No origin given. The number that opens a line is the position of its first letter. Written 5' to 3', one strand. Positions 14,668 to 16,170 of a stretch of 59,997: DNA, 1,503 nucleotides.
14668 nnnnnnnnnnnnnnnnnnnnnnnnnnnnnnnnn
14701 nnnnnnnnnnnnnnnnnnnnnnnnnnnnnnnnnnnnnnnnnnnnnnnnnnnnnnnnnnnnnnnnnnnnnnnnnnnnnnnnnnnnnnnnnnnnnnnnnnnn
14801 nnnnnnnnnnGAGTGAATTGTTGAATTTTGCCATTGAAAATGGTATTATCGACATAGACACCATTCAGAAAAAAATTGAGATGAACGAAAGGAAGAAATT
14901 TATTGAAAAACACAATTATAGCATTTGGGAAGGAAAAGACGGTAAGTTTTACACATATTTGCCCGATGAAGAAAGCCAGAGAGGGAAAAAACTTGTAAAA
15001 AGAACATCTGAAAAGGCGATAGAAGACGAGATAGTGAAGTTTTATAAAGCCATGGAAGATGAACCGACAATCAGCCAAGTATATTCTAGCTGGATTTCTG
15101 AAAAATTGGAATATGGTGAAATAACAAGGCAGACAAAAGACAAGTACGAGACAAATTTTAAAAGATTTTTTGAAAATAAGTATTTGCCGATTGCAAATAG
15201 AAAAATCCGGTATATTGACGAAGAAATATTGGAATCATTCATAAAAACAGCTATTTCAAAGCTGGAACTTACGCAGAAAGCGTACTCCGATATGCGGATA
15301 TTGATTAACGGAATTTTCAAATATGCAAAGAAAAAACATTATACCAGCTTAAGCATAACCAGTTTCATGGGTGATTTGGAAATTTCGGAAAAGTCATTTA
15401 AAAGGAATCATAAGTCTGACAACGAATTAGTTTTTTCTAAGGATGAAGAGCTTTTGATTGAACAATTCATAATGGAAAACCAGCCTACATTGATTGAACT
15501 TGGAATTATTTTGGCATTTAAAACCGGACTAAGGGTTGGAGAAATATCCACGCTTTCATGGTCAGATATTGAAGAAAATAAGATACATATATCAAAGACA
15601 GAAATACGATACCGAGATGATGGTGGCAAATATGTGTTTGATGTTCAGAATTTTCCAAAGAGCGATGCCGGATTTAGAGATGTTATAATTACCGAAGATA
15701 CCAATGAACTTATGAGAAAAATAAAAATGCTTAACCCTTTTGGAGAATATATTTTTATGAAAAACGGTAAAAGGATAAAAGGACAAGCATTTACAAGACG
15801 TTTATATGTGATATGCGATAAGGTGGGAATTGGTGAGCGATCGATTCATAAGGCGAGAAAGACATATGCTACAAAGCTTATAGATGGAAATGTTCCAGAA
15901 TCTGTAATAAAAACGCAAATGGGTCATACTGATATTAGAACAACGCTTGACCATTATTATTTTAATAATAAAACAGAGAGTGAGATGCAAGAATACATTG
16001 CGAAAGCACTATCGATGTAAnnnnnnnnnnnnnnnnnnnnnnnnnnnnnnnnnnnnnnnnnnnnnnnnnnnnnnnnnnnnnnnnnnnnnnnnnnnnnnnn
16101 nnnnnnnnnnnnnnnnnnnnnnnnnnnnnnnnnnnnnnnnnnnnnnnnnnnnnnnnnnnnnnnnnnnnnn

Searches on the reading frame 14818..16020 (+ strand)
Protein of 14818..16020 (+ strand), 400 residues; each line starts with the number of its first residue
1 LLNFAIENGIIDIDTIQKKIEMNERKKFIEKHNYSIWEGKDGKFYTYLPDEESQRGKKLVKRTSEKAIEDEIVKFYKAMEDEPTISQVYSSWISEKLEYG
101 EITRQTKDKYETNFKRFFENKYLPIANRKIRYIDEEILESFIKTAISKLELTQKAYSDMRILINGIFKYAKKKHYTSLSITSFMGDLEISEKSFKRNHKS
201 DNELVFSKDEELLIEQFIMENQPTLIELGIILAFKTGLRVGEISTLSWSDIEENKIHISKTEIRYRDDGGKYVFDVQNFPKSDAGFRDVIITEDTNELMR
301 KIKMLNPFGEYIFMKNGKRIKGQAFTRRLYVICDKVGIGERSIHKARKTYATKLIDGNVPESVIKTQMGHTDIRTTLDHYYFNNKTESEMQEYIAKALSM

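Call 35: search_protein_families(library=phrogs, proteins=[window:14818-16020:+], max_evalue=0.00001)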
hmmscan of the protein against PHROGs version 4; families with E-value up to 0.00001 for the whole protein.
window:14818-16020:+ (400 aa): 3 families
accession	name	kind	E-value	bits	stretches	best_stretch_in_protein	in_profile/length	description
phrog_1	-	integration and excision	1.9e-38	134.1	1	27-381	106-433/611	integrase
phrog_216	-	integration and excision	5.1e-25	89.2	1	199-381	49-222/301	integrase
phrog_7685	-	integration and excision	4.5e-10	40.5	1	267-394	107-235/240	integrase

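Call 38: find_encoding_contigs(protein=window:14818-16020:+, flank=10000, max_places=8)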
Protein window:14818-16020:+ (400 aa): 3 contigs read that carry it; 3 places shown.
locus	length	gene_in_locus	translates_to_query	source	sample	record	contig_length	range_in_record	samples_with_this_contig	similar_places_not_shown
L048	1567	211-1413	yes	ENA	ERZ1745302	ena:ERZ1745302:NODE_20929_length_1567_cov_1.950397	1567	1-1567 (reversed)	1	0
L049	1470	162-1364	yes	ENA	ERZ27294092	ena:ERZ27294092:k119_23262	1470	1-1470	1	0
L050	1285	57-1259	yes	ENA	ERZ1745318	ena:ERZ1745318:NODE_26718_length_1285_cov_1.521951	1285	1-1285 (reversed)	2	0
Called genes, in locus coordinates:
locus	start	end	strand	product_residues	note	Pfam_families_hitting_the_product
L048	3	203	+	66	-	?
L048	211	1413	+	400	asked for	PF00589:Phage_integrase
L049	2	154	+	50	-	?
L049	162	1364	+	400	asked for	PF00589:Phage_integrase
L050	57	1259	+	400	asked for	PF00589:Phage_integrase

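Call 74: find_related_loci(query=window:14818-16017:+, collection=viral_contigs, flank=10000)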
Query window:14818-16017:+ (400 aa) in viral_contigs; peptide patterns used: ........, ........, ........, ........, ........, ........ (x = any residue, [..] = any of these).
190 stretches matched a pattern; 190 encode a relative of the query (tblastn E <= 1e-3); the best 80 are kept; 80 distinct loci.
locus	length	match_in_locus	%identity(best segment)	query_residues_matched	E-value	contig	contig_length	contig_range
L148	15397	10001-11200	99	1-400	0e+0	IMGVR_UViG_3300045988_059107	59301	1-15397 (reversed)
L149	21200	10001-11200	99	1-400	0e+0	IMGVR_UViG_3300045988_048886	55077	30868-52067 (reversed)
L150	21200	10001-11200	99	1-400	0e+0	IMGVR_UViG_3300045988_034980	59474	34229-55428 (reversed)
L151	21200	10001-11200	99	1-400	0e+0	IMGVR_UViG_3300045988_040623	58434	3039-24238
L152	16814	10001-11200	99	1-400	0e+0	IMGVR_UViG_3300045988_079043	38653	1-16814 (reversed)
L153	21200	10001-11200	99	1-400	0e+0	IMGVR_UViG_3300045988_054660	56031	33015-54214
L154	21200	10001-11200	99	1-400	0e+0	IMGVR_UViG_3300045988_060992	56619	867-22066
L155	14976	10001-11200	99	1-400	0e+0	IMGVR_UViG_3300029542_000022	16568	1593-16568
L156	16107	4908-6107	99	1-400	0e+0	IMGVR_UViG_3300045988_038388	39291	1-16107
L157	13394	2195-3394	98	1-400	0e+0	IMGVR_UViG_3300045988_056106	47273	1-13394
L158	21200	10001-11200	98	1-400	0e+0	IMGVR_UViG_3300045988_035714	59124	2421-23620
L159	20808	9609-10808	98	1-400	0e+0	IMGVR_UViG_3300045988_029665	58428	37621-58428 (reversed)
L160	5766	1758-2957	98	1-400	0e+0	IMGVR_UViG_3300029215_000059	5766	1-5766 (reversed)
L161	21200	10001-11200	98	1-400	0e+0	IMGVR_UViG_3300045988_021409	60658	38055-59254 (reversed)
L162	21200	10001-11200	98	1-400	0e+0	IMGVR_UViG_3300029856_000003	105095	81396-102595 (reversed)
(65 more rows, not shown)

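Call 81: search_protein_families(library=ncbifam, proteins=[window:14818-16017:+], max_evalue=0.01)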
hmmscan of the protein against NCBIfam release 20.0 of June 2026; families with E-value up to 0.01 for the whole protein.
window:14818-16017:+ (400 aa): 6 families
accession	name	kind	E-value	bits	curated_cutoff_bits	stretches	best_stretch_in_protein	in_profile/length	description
NF040815.2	recomb_XerA_Arch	equivalog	2.5e-13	50.2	220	1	96-377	6-249/263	site-specific tyrosine recombinase/integron integrase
NF001399.0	PRK00283.1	subfamily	2.4e-09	36.9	279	1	101-376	21-277/300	tyrosine recombinase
TIGR02225.1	recomb_XerD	equivalog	4e-08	32.9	329.6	1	102-377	13-269/290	site-specific tyrosine recombinase XerD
TIGR02224.1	recomb_XerC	equivalog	1.7e-07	31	335.15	1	102-377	13-272/295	tyrosine recombinase XerC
NF003462.0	PRK05084.1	equivalog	1.7e-06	27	267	1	341-387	303-349/360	tyrosine recombinase XerS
TIGR02249.1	integrase_gron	subfamily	0.00079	18.9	265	0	324-377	241-295/315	integron integrase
